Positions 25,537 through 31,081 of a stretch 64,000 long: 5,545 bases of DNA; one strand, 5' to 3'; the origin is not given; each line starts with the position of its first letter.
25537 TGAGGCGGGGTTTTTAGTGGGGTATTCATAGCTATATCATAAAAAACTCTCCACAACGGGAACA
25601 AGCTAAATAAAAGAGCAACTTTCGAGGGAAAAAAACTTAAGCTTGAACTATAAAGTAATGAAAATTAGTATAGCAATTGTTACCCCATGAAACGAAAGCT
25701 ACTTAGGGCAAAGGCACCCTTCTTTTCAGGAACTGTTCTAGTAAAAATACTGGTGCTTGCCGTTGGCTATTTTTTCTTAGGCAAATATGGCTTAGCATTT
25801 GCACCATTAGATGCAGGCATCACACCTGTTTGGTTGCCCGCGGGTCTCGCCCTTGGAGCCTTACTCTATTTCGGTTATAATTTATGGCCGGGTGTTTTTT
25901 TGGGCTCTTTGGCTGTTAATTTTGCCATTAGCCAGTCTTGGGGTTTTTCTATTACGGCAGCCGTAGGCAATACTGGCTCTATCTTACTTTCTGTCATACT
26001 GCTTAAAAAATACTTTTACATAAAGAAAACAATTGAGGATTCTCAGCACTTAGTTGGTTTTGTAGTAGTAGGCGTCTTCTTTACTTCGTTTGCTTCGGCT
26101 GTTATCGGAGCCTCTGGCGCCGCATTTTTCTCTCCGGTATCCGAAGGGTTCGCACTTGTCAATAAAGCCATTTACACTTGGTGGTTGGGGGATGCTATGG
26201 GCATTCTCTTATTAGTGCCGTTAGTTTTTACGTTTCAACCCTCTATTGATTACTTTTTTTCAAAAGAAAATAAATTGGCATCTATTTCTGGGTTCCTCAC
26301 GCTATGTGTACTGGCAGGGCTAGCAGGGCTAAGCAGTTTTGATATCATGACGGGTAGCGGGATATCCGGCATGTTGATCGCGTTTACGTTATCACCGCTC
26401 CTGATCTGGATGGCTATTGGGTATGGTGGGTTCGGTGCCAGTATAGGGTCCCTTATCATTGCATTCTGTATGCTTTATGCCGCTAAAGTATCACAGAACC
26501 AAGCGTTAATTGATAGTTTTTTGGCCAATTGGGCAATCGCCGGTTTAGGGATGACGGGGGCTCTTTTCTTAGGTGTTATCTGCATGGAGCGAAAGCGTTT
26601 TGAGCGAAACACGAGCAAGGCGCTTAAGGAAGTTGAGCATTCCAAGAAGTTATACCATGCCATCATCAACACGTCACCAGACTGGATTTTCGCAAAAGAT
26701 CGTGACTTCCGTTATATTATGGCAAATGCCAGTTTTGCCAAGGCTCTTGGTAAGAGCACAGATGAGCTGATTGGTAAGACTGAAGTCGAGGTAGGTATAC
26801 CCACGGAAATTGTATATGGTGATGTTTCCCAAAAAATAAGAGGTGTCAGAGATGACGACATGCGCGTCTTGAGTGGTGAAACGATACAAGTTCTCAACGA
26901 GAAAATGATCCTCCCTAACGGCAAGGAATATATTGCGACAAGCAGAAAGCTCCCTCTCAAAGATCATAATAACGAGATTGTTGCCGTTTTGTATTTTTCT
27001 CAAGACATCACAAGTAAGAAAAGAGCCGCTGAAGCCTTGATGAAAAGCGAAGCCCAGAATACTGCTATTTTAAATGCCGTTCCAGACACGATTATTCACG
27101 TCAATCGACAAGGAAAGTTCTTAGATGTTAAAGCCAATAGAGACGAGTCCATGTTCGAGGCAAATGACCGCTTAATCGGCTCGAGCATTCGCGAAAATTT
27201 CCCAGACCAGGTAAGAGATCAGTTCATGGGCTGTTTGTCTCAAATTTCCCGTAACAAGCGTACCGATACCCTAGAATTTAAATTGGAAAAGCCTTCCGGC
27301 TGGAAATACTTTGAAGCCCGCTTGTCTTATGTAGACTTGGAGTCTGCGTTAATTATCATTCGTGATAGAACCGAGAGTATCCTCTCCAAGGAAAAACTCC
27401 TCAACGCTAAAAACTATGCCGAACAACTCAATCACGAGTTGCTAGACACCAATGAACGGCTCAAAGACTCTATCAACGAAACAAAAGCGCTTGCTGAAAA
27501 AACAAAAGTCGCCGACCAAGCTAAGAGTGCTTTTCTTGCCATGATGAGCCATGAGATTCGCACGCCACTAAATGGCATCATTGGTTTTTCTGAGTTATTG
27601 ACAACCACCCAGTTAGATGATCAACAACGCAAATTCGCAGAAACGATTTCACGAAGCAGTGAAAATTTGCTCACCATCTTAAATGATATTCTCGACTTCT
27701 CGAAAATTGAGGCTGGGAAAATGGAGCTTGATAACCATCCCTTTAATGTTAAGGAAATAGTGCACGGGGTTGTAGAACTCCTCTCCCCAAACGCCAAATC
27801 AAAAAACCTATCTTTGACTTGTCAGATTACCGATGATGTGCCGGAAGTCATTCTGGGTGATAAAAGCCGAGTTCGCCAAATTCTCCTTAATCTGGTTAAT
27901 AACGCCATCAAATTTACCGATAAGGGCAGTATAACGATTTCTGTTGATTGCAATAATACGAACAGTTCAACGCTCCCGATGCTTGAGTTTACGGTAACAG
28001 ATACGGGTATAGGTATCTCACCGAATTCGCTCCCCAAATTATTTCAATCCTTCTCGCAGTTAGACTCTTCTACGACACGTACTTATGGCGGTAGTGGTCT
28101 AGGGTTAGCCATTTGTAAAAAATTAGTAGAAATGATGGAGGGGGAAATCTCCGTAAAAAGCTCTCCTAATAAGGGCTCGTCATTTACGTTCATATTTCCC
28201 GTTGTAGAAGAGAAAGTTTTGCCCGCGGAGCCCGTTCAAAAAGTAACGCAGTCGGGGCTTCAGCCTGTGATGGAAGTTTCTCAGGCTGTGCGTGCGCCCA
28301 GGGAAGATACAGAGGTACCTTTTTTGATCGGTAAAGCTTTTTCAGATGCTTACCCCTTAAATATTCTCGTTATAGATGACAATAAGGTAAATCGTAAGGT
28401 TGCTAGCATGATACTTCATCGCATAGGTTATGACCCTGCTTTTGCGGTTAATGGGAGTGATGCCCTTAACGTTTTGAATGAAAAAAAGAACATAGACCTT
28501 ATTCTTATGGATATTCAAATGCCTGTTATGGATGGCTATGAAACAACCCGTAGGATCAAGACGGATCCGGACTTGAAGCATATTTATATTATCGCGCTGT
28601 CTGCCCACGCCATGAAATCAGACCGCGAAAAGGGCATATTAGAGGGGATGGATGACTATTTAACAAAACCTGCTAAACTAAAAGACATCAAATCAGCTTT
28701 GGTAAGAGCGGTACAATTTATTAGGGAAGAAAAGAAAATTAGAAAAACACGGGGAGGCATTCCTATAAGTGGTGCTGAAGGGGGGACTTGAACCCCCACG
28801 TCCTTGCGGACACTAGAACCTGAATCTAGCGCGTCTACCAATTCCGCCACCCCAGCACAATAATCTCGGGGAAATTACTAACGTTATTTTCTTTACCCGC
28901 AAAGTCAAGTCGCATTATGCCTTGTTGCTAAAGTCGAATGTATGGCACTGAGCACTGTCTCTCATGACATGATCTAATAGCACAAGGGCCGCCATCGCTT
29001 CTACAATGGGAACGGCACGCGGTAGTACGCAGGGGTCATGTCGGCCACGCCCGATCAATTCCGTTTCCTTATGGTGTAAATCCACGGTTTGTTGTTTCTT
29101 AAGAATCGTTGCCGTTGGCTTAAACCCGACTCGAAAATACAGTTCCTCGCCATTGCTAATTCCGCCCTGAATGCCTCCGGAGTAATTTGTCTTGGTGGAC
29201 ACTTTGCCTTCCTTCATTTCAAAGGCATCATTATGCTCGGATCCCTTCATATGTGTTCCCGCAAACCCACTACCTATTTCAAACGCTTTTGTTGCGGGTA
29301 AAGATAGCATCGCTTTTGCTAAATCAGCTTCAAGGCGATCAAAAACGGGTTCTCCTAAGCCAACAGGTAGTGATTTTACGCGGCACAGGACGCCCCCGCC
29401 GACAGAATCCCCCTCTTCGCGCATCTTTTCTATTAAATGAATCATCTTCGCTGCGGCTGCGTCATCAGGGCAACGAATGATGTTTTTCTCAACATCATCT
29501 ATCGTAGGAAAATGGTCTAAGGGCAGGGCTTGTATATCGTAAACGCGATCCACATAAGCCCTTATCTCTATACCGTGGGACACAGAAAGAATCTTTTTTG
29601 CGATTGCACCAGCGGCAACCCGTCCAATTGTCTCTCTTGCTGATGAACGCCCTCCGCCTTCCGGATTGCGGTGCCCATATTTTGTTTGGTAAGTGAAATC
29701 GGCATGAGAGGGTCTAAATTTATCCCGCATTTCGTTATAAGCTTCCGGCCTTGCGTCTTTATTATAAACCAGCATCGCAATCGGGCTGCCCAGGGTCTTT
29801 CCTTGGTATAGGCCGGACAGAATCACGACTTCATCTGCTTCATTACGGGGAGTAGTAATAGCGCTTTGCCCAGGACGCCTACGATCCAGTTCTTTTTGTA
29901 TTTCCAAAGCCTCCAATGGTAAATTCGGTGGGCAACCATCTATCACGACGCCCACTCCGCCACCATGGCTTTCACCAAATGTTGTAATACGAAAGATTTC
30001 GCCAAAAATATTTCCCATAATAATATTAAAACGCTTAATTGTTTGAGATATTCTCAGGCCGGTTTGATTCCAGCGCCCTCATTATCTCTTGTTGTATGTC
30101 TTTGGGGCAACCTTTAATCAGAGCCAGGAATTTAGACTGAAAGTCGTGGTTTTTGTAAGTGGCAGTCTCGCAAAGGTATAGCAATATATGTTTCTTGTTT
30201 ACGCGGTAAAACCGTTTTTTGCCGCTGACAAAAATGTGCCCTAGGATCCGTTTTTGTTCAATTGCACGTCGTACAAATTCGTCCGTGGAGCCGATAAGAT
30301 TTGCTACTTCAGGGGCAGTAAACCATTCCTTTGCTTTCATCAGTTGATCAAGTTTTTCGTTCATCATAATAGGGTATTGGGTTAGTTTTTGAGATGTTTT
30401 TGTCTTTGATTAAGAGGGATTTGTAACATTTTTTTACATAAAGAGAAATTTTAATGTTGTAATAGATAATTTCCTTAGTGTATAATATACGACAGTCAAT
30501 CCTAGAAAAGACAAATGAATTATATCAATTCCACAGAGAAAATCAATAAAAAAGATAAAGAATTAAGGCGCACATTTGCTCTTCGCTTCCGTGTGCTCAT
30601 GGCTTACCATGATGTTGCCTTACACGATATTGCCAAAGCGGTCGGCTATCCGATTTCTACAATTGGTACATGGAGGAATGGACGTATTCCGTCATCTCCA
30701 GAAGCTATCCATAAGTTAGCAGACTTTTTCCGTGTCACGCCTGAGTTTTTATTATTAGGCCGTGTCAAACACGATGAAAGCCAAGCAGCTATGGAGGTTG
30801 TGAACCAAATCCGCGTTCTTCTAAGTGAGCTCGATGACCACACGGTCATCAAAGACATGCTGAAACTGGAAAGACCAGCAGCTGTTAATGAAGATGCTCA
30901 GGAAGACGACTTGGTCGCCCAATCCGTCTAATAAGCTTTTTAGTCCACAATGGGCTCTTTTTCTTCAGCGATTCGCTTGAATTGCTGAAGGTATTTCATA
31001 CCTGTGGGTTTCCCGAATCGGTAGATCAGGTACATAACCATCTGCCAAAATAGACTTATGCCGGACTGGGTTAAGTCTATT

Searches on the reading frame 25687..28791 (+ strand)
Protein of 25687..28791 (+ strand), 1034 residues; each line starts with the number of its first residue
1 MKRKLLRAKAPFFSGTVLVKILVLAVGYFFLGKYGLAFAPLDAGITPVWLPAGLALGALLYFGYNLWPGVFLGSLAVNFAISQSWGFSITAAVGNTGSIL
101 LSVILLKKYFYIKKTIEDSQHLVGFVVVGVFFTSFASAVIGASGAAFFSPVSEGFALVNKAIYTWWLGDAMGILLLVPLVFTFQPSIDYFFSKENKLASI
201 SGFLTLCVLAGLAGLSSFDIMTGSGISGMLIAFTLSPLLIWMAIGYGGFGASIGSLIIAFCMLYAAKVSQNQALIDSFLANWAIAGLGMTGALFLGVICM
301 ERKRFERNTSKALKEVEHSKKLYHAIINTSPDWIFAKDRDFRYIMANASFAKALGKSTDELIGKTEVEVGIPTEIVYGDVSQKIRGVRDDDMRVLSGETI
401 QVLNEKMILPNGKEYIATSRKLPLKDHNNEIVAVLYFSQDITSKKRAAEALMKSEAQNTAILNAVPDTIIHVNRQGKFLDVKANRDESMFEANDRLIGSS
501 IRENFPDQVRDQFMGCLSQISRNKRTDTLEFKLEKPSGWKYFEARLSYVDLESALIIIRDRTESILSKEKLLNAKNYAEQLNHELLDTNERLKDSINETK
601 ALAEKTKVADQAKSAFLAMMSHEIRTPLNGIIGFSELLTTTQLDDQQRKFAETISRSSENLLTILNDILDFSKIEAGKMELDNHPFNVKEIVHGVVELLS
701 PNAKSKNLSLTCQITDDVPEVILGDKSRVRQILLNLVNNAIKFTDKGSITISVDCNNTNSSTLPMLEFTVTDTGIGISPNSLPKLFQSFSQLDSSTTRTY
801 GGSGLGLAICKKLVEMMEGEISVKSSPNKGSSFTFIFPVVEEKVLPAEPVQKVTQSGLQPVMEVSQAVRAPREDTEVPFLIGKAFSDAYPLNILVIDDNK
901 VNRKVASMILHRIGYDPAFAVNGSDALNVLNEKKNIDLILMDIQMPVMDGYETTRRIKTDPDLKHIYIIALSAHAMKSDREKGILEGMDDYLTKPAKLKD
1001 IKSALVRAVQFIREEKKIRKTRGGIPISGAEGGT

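Call 62: search_protein_families(library=pfam, proteins=[window:25687-28791:+])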
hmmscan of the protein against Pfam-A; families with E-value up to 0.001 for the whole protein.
window:25687-28791:+ (1034 aa): 9 families
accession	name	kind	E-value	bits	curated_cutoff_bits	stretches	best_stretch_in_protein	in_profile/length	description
PF02518.31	HATPase_c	-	8.4e-32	110.4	26.4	1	724-839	1-109/111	Histidine kinase-, DNA gyrase B-, and HSP90-like ATPase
PF08448.16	PAS_4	-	3.2e-26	92.1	23.1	2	328-446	2-110/110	PAS fold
PF00072.30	Response_reg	-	2.4e-25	89.3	30.2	1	893-1005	1-110/111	Response regulator receiver domain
PF00512.31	HisKA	-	1.1e-23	83.4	26.9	1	612-677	1-66/66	His Kinase A (phospho-acceptor) domain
PF05231.19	MASE1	-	8.1e-21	74.8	29.8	1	23-289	4-291/299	MASE1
PF00989.32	PAS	-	1.4e-08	35.2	22.6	1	322-441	2-113/113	PAS fold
PF13426.13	PAS_9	-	1.1e-07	32.5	27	1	331-442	1-102/103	PAS domain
PF13188.13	PAS_8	-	3.1e-06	27.3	21.8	1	322-363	2-44/65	PAS domain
PF13589.12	HATPase_c_3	-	0.00084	19.8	25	0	731-808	5-80/137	Histidine kinase-, DNA gyrase B-, and HSP90-like ATPase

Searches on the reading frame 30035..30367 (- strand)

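Call 62: search_protein_families(library=pfam, proteins=[window:30035-30367:-])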
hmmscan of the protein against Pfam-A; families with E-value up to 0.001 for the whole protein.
window:30035-30367:- (110 aa): 1 family
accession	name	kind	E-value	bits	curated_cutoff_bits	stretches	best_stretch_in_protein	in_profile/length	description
PF12728.13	HTH_17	-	0.00043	20.9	27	1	15-67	1-49/51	Helix-turn-helix domain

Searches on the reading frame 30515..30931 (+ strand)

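Call 33: search_protein_families(library=pfam, proteins=[window:30515-30931:+], max_evalue=0.001)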
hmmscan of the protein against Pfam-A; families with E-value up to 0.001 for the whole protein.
window:30515-30931:+ (138 aa): 3 families
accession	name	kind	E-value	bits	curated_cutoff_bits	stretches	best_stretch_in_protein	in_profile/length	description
PF13560.12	HTH_31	-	2.9e-06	27.9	27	1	21-77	2-59/64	Helix-turn-helix domain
PF01381.28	HTH_3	-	8.9e-05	22.9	23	1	38-79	14-55/55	Helix-turn-helix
PF13443.12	HTH_26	-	0.00091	19.9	22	0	25-77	2-55/63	Cro/C1-type HTH DNA-binding domain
